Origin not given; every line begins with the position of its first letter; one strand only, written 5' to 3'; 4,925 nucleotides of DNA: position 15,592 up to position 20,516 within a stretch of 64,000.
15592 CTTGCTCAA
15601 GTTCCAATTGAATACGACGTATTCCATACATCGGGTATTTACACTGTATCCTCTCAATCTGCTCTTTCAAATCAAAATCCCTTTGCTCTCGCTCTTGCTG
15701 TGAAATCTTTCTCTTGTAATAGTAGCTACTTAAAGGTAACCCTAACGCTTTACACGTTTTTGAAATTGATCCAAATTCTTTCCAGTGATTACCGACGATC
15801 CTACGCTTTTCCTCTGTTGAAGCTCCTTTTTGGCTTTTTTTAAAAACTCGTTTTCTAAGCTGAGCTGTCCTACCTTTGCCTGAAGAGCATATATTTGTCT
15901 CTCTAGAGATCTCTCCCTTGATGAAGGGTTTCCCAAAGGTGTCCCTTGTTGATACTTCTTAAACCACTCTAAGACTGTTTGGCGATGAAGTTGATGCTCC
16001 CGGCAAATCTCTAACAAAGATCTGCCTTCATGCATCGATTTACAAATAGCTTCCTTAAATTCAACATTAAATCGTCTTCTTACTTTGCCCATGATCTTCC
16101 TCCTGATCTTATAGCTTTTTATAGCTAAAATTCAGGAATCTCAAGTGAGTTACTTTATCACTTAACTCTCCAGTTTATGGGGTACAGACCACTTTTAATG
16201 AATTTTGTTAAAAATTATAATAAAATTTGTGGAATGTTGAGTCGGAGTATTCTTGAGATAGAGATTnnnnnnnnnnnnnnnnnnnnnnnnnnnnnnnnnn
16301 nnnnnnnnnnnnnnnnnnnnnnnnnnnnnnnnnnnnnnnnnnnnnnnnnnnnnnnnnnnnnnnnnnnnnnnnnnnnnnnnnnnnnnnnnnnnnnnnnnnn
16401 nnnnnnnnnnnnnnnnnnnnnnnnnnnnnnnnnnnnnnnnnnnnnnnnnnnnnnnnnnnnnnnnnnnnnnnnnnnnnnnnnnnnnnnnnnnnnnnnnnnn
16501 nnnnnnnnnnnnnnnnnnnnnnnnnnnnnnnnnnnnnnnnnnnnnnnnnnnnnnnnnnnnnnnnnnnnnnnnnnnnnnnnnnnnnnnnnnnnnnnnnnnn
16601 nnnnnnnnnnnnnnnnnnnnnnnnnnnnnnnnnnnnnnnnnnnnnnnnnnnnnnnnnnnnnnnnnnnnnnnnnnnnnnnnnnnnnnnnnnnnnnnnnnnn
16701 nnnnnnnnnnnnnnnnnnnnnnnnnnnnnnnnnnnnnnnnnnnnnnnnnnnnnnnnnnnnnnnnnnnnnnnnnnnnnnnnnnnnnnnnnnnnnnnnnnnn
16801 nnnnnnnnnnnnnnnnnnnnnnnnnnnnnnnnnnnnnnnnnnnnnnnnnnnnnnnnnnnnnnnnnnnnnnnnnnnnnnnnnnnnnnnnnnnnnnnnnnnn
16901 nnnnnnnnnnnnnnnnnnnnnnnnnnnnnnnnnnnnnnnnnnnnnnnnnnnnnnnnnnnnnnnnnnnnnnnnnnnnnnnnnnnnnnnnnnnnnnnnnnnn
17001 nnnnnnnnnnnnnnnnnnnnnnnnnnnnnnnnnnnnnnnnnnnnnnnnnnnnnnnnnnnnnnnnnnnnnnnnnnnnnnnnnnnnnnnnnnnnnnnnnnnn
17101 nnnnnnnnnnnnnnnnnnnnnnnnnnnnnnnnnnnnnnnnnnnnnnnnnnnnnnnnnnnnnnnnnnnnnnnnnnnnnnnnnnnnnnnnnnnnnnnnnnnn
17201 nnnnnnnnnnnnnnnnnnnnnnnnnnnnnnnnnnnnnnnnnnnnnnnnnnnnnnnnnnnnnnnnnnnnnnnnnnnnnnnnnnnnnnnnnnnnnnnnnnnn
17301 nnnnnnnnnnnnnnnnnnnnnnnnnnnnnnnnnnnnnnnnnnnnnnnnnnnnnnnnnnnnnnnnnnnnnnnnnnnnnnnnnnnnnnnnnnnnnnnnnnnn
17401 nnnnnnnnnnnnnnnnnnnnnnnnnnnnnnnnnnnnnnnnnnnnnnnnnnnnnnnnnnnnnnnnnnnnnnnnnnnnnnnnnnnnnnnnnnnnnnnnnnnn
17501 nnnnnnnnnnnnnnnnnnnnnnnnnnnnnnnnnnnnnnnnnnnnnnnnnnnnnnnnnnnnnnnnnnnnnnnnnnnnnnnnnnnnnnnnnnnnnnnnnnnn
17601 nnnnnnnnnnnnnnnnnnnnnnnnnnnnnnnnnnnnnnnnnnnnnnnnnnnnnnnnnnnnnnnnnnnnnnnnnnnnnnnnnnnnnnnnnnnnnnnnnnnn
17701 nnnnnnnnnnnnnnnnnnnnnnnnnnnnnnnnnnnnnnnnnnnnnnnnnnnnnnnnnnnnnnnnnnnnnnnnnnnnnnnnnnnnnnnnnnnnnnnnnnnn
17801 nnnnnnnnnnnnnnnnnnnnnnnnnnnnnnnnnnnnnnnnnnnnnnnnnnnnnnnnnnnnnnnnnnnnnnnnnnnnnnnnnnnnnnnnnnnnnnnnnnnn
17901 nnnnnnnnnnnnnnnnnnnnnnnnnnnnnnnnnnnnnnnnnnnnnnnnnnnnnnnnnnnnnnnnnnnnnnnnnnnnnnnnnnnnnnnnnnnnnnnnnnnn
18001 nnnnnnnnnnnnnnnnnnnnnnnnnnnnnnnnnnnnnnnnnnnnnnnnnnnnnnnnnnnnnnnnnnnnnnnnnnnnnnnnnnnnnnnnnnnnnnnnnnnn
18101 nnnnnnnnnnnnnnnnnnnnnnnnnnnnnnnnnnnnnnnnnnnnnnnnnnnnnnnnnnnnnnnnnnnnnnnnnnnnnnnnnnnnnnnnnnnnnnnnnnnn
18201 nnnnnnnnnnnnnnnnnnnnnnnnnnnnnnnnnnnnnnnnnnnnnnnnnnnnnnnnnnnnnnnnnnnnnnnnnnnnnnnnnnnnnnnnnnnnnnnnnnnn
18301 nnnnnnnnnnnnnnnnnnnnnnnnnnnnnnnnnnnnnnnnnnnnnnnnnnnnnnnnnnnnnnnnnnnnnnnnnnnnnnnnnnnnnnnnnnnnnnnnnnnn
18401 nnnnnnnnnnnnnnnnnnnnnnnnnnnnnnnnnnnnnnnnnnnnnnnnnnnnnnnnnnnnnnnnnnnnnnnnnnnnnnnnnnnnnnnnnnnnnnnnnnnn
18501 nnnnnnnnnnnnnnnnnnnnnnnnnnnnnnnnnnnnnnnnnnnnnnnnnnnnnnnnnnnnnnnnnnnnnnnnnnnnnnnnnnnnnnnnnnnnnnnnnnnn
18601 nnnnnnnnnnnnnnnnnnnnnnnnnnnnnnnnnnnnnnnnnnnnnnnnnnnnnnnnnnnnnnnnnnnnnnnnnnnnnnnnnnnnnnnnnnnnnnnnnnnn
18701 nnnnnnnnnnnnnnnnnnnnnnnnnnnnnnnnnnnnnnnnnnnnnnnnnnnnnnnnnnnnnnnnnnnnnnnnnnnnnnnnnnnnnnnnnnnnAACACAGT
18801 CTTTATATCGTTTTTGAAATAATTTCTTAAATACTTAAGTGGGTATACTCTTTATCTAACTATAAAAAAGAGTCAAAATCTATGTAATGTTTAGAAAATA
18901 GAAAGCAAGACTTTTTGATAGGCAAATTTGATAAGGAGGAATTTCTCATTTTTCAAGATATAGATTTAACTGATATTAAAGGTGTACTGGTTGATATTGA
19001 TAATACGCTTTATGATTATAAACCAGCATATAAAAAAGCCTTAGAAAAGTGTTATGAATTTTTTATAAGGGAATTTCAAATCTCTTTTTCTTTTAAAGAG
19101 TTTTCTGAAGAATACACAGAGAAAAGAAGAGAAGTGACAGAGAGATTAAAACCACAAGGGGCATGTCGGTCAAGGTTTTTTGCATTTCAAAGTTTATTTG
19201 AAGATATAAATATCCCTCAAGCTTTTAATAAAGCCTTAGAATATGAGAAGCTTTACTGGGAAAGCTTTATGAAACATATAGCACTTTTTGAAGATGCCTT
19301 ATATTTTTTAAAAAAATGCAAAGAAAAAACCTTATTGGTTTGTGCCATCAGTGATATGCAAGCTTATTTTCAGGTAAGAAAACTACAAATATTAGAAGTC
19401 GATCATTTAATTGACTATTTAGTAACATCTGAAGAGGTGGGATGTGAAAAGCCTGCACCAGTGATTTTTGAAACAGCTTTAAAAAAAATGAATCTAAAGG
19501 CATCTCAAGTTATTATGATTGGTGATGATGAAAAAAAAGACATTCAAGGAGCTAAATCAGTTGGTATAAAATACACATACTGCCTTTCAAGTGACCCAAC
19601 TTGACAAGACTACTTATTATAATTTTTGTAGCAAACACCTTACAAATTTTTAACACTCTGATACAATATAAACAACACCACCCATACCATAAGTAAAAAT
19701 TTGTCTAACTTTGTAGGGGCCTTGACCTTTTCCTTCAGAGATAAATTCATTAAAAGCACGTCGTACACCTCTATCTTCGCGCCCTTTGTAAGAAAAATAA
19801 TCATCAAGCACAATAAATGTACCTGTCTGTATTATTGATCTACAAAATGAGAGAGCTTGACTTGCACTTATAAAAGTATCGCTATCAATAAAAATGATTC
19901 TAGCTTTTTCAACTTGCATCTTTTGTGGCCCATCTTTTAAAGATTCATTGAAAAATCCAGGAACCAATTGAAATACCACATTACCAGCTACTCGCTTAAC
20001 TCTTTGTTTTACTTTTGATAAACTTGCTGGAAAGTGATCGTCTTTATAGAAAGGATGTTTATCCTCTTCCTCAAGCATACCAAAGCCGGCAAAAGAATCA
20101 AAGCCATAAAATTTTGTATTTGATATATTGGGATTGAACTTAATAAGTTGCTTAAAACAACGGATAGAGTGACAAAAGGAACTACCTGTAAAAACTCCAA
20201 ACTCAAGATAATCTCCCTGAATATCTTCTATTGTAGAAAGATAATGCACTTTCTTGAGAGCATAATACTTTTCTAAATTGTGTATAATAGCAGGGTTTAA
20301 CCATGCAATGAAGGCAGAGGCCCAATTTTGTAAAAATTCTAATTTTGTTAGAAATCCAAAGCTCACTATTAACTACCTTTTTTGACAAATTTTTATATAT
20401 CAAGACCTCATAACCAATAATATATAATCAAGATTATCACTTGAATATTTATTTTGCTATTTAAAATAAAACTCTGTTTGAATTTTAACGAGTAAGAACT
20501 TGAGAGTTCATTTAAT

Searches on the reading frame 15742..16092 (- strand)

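Call 67: search_protein_families(library=pfam, proteins=[window:15742-16092:-], max_evalue=0.00001)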
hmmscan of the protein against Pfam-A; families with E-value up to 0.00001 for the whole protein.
window:15742-16092:- (116 aa): 1 family
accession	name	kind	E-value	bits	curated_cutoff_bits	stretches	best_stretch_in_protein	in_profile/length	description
PF01527.26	HTH_Tnp_1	-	4.9e-09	36.7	24.1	1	5-73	4-73/75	Transposase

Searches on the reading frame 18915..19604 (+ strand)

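Call 67: search_protein_families(library=pfam, proteins=[window:18915-19604:+], max_evalue=0.00001)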
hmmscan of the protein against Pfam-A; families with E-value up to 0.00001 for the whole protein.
window:18915-19604:+ (229 aa): 3 families
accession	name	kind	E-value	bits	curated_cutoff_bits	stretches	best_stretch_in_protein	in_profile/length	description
PF00702.32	Hydrolase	-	1.3e-23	84.8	26.4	1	21-217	1-191/191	haloacid dehalogenase-like hydrolase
PF13419.12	HAD_2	-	3.7e-22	79.7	23.8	1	24-220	1-175/178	Haloacid dehalogenase-like hydrolase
PF13242.12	Hydrolase_like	-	2.6e-10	40.5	22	1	177-219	2-44/75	HAD-hyrolase-like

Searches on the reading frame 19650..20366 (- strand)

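Call 67: search_protein_families(library=pfam, proteins=[window:19650-20366:-], max_evalue=0.00001)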
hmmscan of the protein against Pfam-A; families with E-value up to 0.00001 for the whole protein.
window:19650-20366:- (238 aa): 2 families
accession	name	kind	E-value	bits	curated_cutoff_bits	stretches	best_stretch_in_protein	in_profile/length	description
PF05711.17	TylF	-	2.6e-10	40.5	23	1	45-208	87-242/264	Macrocin-O-methyltransferase (TylF)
PF13578.12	Methyltransf_24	-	6.2e-06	27.5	26.3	1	54-190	1-105/105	Methyltransferase domain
